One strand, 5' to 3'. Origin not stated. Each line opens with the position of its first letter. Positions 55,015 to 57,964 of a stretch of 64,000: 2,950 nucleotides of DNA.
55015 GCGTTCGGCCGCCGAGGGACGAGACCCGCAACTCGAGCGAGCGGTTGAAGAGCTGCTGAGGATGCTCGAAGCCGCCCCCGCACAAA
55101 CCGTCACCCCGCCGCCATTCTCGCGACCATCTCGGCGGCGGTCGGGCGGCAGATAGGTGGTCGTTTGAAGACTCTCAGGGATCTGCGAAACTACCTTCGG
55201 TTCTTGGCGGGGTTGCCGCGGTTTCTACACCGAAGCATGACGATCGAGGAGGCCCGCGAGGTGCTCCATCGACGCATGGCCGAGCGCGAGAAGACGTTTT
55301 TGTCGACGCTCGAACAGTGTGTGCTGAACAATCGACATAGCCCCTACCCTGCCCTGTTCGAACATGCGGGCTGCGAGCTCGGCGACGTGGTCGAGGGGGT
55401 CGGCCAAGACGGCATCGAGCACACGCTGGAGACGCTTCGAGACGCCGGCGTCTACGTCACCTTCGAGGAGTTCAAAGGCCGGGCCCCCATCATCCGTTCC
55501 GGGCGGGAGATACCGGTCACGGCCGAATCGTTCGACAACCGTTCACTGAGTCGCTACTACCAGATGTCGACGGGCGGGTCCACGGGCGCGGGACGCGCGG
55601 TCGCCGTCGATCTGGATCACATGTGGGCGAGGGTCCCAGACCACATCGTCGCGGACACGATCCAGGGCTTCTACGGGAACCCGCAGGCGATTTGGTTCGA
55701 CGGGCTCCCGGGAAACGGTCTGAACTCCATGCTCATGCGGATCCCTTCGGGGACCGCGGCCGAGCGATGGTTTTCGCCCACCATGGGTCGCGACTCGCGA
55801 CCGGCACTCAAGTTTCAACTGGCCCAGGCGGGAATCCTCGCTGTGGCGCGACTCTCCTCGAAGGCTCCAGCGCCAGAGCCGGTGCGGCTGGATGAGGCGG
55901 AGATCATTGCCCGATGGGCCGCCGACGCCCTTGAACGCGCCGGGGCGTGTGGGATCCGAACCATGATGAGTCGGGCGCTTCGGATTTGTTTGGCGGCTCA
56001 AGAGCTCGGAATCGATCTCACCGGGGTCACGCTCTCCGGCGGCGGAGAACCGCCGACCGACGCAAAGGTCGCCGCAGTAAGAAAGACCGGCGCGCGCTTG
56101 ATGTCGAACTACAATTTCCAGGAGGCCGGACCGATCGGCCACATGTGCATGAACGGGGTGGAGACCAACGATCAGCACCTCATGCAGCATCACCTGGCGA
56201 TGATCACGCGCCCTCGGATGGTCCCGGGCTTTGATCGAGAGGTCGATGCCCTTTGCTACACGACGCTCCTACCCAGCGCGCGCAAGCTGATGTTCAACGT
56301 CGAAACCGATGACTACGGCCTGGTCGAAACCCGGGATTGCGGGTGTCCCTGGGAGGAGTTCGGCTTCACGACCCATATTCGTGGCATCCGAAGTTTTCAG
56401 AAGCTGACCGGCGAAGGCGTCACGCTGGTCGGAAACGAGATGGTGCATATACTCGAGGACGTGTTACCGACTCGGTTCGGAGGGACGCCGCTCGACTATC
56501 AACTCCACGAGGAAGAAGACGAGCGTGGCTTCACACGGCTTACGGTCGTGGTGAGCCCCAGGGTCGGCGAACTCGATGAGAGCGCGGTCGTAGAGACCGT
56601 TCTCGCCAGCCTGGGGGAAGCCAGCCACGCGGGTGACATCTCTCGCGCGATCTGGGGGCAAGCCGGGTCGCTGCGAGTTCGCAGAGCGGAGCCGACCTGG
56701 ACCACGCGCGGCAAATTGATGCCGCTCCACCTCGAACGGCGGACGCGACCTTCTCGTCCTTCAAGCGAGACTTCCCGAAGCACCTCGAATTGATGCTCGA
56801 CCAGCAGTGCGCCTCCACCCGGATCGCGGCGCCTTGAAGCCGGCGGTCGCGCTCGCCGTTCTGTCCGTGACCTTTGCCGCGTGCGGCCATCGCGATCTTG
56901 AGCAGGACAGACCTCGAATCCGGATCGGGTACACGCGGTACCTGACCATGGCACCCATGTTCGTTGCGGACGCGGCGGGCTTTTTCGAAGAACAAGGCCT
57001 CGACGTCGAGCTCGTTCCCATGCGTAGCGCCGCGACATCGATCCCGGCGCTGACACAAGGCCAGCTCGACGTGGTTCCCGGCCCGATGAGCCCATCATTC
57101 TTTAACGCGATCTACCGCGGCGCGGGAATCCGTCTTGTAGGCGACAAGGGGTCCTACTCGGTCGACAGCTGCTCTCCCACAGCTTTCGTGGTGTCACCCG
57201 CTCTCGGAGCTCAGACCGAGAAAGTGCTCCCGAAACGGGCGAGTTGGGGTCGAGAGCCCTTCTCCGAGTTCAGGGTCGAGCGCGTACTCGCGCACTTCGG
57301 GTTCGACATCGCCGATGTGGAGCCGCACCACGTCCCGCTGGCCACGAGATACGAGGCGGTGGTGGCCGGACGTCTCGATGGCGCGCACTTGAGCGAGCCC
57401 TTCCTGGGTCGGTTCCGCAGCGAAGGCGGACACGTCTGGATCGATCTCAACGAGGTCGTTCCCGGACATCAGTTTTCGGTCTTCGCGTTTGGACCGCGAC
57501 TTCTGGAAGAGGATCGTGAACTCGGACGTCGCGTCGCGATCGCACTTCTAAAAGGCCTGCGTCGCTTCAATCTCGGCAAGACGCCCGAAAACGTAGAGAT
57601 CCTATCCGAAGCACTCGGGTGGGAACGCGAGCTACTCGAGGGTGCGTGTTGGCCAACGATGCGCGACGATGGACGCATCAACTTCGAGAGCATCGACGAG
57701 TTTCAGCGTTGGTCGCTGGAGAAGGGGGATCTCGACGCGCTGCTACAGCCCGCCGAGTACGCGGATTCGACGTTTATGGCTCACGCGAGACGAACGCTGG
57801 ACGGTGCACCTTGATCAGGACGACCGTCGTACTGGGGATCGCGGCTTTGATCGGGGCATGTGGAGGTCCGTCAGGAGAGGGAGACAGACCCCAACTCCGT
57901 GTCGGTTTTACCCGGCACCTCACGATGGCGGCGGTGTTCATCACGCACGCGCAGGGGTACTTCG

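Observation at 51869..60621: Operon of tricorn-like protease, PaaK/F390-synthetase-like adenylating enzyme, tandem NitT/TauT substrate-binding lipoproteins and ABC transporter, with a coupled third binding-protein remnant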

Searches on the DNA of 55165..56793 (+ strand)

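Call 53: search_rna_families(sources=[L001, L003, L010, L037, L044, L058], threshold=gathering)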
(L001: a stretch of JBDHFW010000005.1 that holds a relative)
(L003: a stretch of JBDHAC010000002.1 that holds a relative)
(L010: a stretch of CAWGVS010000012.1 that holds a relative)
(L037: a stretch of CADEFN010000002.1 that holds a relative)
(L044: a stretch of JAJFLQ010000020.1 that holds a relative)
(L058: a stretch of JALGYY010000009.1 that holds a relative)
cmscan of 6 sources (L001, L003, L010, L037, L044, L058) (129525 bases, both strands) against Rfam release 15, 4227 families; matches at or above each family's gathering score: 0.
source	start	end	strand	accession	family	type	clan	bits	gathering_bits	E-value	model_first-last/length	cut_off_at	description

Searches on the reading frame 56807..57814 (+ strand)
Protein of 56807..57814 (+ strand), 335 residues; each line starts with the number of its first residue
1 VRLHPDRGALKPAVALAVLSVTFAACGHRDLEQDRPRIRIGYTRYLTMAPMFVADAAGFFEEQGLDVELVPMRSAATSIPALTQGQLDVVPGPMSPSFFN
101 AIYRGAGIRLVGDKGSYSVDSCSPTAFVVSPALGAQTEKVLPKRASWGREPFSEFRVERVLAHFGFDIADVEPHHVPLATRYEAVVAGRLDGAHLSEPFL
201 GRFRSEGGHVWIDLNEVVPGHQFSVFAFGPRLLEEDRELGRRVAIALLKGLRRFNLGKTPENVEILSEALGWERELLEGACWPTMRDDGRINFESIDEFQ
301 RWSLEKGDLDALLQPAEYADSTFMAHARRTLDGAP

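Call 4: search_protein_families(library=pfam, proteins=[window:56807-57814:+], max_evalue=0.01)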
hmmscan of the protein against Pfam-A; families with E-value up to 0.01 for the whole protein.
window:56807-57814:+ (335 aa): 2 families
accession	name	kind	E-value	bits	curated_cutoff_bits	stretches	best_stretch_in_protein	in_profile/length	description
PF13379.11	NMT1_2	-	1.7e-14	54.7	24.7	2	35-91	5-61/252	NMT1-like family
PF09084.16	NMT1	-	1.5e-07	32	20.5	1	48-193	4-144/216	NMT1/THI5 like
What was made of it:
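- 56807..57814 (+): SBP1: an NMT1/TauA-fold lipoprotein and the copy orthologous to the single SBP of close relatives. Pfam NMT1_2 and NMT1 (call 4).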

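Call 5: search_protein_families(library=ncbifam, proteins=[window:56807-57814:+], max_evalue=0.01)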
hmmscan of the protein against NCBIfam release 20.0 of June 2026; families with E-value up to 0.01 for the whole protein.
window:56807-57814:+ (335 aa): 2 families
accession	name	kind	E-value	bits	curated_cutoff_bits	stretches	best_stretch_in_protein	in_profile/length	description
TIGR01728.1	SsuA_fam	subfamily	4.7e-09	35.9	163.5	1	38-271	1-232/290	aliphatic sulfonate ABC transporter substrate-binding protein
NF040735.1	SBP_SaoX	equivalog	0.00089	18.4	300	1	37-91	4-55/330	ABC transporter substrate-binding subunit SaoX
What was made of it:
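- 56807..57814 (+): SsuA_fam scores 35.9 bits against a cut-off of 163.5 (call 5).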

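Call 37: search_solved_structures(query=window:56807-57814:+, max_evalue=1)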
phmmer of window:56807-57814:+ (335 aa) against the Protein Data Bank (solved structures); distinct sequences matched with E-value up to 1: 7.
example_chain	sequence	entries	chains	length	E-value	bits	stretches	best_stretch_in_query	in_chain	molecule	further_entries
3qsl_A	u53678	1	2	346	1.5e-06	31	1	8-95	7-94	Putative exported protein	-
9uai_E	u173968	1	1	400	0.0027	20.3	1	35-95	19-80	Nitrate transport ATP-binding subunits C and D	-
9uak_A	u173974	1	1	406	0.0028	20.2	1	35-95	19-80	C terminal regulatory domain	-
9u9z_C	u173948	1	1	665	0.012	18.1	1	35-95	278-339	CmpC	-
9ua1_C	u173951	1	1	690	0.014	18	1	35-95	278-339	CmpC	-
9ua0_C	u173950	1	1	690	0.014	18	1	35-95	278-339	CmpC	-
8am5_S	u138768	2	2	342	0.5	12.9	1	191-240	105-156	Photosystem II assembly lipoprotein Ycf48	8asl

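Call 64: find_homologous_proteins(query=window:56807-57814:+, max_evalue=0.001)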
Query window:56807-57814:+ (335 aa): 50 proteins with E <= 0.001 among 7919 candidates.
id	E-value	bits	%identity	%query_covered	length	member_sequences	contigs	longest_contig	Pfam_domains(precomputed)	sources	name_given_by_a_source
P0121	3.9e-215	732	98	97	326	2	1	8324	PF13379.12,PF09084.17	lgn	-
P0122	9.8e-136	471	64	94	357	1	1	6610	PF13379.12,PF09084.17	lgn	-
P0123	9.3e-129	448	61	96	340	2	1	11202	PF13379.12,PF09084.17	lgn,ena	-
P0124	3.4e-114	400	62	86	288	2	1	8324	PF13379.12,PF09084.17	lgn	-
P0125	5.7e-114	399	58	97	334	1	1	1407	PF13379.12,PF09084.17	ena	-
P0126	5.6e-109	383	55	91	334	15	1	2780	PF13379.12,PF09084.17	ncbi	-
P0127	5.6e-109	383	54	96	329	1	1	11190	PF13379.12,PF09084.17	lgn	-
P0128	6.2e-103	363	54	93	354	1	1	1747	PF13379.12,PF09084.17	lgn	-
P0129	3.5e-101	357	51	97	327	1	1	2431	PF13379.12,PF09084.17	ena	-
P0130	7.2e-96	340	48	96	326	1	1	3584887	PF13379.12,PF09084.17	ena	-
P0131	6.3e-95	336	51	89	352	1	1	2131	PF13379.12,PF09084.17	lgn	-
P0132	1.1e-93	332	52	90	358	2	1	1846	PF13379.12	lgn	-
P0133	1.0e-89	319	46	98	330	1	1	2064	PF13379.12,PF09084.17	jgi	jgi:NitT/TauT family transport system substrate-binding protein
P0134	8.1e-87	310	50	89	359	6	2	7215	PF13379.12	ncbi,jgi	-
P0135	5.3e-85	304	46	97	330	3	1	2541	PF13379.12,PF09084.17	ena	-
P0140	1.2e-78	283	45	93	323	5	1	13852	PF13379.12,PF09084.17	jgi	jgi:NitT/TauT family transport system substrate-binding protein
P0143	1.7e-58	217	36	94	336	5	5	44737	PF13379.12,PF09084.17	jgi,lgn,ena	-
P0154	1.7e-26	111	32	87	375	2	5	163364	PF13379.12,PF09084.17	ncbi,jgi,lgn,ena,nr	ncbi:MAG TPA: ABC transporter substrate-binding protein [Chloroflexota bacterium]|nr:ABC transporter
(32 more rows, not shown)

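Call 71: find_encoding_contigs(protein=P0123, flank=10000, max_places=2)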
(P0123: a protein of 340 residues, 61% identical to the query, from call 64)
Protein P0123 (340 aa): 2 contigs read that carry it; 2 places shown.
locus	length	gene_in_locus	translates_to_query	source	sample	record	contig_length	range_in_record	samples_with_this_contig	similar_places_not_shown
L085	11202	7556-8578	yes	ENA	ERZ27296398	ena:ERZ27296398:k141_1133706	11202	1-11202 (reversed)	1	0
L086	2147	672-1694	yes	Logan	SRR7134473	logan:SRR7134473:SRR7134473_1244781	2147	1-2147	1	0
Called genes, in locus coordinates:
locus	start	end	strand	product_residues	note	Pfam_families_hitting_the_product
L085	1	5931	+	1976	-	?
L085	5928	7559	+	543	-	-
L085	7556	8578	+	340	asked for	PF13379:NMT1_2, PF09084:NMT1 (weak)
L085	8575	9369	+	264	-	PF00005:ABC_tran, PF13304:AAA_21 (faint)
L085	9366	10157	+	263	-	PF00528:BPD_transp_1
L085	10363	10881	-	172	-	-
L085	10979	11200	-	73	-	?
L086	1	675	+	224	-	?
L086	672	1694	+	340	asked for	PF13379:NMT1_2, PF09084:NMT1 (weak)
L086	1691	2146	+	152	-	?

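Call 75: predict_structure(alignment_id=A2)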
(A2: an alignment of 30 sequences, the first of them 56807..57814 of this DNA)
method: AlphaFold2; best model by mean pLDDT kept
length: 335 residues; sequences in the alignment: 30
mean_pLDDT: 92.0   pTM: 0.86
mean pLDDT of the five models: 92.0, 91.8, 91.7, 90.6, 90.3
residues with pLDDT >= 90: 288; 70-90: 12; 50-70: 33; < 50: 2
segments of 3 or more residues with pLDDT < 50: none
pLDDT, mean of each block of 10 residues (from residue 1): 53 64 60 83 94 98 98 89 97 94 98 93 96 96 95 95 97 94 97 96 95 95 95 98 98 97 97 93 93 96 97 98 97 80
secondary structure, 60 per line:
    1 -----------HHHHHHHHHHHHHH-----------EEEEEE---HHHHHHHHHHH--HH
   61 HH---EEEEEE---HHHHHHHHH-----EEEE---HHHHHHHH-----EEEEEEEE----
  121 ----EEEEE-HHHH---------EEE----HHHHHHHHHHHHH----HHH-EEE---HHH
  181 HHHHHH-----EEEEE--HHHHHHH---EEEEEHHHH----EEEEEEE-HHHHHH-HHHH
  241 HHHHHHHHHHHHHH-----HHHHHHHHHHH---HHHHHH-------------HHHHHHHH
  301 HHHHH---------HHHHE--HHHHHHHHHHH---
elements in order: H12-25 E37-42 H46-56 H59-62 E66-71 H75-83 E89-92 H96-103 E109-116 E125-129 H131-134 E144-146 H151-163 E172-174 H178-186 E192-196 H199-205 E209-213 H214-217 E222-228 H230-235 H237-254 H260-270 H274-279 H293-305 H315-318 H322-332

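Call 77: fold_search(model_id=the predicted structure, library=pdb)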
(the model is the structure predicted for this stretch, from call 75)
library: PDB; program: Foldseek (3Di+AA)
matches with E <= 10: 1764; with E <= 0.001: 841
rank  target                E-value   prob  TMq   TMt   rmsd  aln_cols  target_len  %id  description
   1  6ssy_A                1.3e-17  1.00  0.66  0.74   4.4       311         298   19  Taurine ABC transporter substrate binding protein TauA from E. coli in complex with 2-Aminoethylphosphonic acid (released 2019-12-18)
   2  3un6                  2.4e-17  1.00  0.71  0.81   3.9       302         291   15  2.0 Angstrom Crystal Structure of Ligand Binding Component of ABC-type Import System from Staphylococcus aureus with Zin (released 2011-12-07)
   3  6ssy_B                6.7e-17  1.00  0.68  0.76   4.1       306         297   20  Taurine ABC transporter substrate binding protein TauA from E. coli in complex with 2-Aminoethylphosphonic acid (released 2019-12-18)
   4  4h6d_B                7.5e-17  1.00  0.65  0.67   7.1       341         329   13  Crystal structure of PLP-soaked HMP synthase Thi5 from S. cerevisiae (released 2012-10-17)
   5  4h67_B                8.0e-17  1.00  0.64  0.68   4.2       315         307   13  Crystal structure of HMP synthase Thi5 from S. cerevisiae (released 2012-10-17)
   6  4h6d_C                8.5e-17  1.00  0.65  0.65   7.3       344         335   12  Crystal structure of PLP-soaked HMP synthase Thi5 from S. cerevisiae (released 2012-10-17)
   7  4esx_B                9.6e-17  1.00  0.65  0.69   4.2       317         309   10  Crystal structure of C. albicans Thi5 complexed with PLP (released 2012-09-19)
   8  4h6d_A                1.0e-16  1.00  0.66  0.70   4.0       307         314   13  Crystal structure of PLP-soaked HMP synthase Thi5 from S. cerevisiae (released 2012-10-17)
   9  4h67_E                1.0e-16  1.00  0.63  0.68   4.4       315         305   13  Crystal structure of HMP synthase Thi5 from S. cerevisiae (released 2012-10-17)
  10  4h67_H                1.0e-16  1.00  0.62  0.67   4.8       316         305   13  Crystal structure of HMP synthase Thi5 from S. cerevisiae (released 2012-10-17)
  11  4h6d_E                1.0e-16  1.00  0.62  0.68   4.8       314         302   13  Crystal structure of PLP-soaked HMP synthase Thi5 from S. cerevisiae (released 2012-10-17)
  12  4h6d_D                1.3e-16  1.00  0.66  0.66   7.0       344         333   12  Crystal structure of PLP-soaked HMP synthase Thi5 from S. cerevisiae (released 2012-10-17)
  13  4h6d_H                1.8e-16  1.00  0.66  0.67   7.0       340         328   12  Crystal structure of PLP-soaked HMP synthase Thi5 from S. cerevisiae (released 2012-10-17)
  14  4h6d_G                1.8e-16  1.00  0.65  0.66   7.0       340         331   12  Crystal structure of PLP-soaked HMP synthase Thi5 from S. cerevisiae (released 2012-10-17)
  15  4h67_G                1.9e-16  1.00  0.63  0.65   7.4       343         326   13  Crystal structure of HMP synthase Thi5 from S. cerevisiae (released 2012-10-17)
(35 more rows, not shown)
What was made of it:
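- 56807..57814 (+): The AF2 model has pLDDT 92, and Foldseek matches TauA, Thi5, ThiY, SsuA, CmpA and PqqT about equally (calls 75, 77).
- On NitT/TauT ABC importer: SBP1 model pLDDT 92, with Foldseek hits to TauA, SsuA, ThiY and CmpA (calls 75, 77).
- Closest known: TauABC / SsuABC / NrtABC / ThiXYZ / PqqT. Same: The SBP fold matches TauA, SsuA, ThiY, CmpA and PqqT (call 77).
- Tried and rejected: TauA, Thi5, ThiY, SsuA, CmpA and PqqT all score alike (call 77).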

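Call 78: find_encoding_contigs(protein=P0143, flank=6000, max_places=2)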
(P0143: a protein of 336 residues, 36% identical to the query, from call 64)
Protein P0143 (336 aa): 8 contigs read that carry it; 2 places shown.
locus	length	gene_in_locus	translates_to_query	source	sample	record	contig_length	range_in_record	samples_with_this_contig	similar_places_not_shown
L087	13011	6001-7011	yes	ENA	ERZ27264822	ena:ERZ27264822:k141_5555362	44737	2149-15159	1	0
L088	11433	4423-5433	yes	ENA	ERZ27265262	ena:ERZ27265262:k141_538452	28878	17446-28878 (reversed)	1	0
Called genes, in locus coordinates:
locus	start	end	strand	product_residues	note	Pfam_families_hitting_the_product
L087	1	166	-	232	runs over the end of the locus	PF20613:HipA_2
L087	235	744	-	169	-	PF01625:PMSR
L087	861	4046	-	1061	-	PF24316:Tli3 (faint), PF14870:PSII_BNR (faint), PF25852:DUF6242_C (faint), PF02012:BNR (faint), PF13088:BNR_2 (faint), PF15902:Sortilin-Vps10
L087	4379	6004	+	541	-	-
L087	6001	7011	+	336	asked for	PF13379:NMT1_2 (faint), PF09084:NMT1 (faint)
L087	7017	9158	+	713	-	PF07715:Plug, PF00593:TonB_dep_Rec_b-barrel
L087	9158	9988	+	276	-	PF00005:ABC_tran, PF13304:AAA_21 (faint)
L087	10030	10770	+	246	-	PF00528:BPD_transp_1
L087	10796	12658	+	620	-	PF00664:ABC_membrane, PF00005:ABC_tran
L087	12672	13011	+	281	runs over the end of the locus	-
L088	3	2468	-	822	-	?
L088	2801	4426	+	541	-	-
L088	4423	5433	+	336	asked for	PF13379:NMT1_2 (faint), PF09084:NMT1 (faint)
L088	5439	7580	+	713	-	PF07715:Plug, PF00593:TonB_dep_Rec_b-barrel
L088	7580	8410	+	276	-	PF00005:ABC_tran, PF13304:AAA_21 (faint)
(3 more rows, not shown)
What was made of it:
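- L087 carries an MsbA-like ABC exporter after the permease (call 78).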

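Call 79: find_encoding_contigs(protein=P0154, flank=6000, max_places=2)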
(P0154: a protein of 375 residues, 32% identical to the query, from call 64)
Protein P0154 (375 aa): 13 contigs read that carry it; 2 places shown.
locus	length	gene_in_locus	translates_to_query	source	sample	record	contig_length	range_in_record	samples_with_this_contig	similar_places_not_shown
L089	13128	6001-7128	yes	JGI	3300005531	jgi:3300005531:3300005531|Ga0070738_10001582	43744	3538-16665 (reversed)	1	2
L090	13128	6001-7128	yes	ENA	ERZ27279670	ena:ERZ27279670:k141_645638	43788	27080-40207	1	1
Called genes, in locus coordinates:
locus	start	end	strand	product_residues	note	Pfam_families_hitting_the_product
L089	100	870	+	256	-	PF14518:Haem_oxygenas_2 (weak)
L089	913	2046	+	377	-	PF13379:NMT1_2, PF09084:NMT1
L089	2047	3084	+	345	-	PF07883:Cupin_2, PF06249:EutQ (faint), PF02311:AraC_binding (weak), PF07883:Cupin_2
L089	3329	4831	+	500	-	PF06277:EutA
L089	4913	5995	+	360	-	PF13379:NMT1_2, PF09084:NMT1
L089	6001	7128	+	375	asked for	PF13379:NMT1_2, PF09084:NMT1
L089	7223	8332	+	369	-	PF00005:ABC_tran, PF13304:AAA_21 (faint), PF08402:TOBE_2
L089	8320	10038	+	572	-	PF00528:BPD_transp_1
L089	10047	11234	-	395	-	PF01408:GFO_IDH_MocA, PF03447:NAD_binding_3 (weak), PF22725:GFO_IDH_MocA_C3, PF02894:GFO_IDH_MocA_C (faint)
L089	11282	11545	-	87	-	-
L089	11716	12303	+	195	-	PF05685:Uma2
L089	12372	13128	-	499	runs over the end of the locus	PF20695:UbiD_N (weak), PF01977:UbiD, PF20696:UbiD_C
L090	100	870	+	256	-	PF14518:Haem_oxygenas_2 (weak)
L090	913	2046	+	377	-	PF13379:NMT1_2, PF09084:NMT1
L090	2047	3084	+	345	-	PF07883:Cupin_2, PF06249:EutQ (faint), PF02311:AraC_binding (weak), PF07883:Cupin_2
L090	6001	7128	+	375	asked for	PF13379:NMT1_2, PF09084:NMT1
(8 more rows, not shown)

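Call 80: find_encoding_contigs(protein=P0140, flank=6000, max_places=2)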
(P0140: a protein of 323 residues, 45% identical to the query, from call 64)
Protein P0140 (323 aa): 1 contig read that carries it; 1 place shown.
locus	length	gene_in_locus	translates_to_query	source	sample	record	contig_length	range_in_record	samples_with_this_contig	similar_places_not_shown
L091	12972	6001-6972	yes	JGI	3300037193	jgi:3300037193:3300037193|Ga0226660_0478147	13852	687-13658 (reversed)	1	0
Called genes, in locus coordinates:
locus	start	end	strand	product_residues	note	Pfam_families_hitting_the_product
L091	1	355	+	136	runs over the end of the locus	-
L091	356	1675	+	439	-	-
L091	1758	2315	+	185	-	-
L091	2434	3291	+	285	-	-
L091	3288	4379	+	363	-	-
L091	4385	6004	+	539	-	-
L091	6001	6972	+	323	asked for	PF13379:NMT1_2 (weak), PF09084:NMT1 (faint), PF13379:NMT1_2 (weak)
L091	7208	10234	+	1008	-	PF13620:CarboxypepD_reg, PF13715:CarbopepD_reg_2, PF07715:Plug, PF00593:TonB_dep_Rec_b-barrel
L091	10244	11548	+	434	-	-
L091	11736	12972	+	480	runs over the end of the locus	PF00144:Beta-lactamase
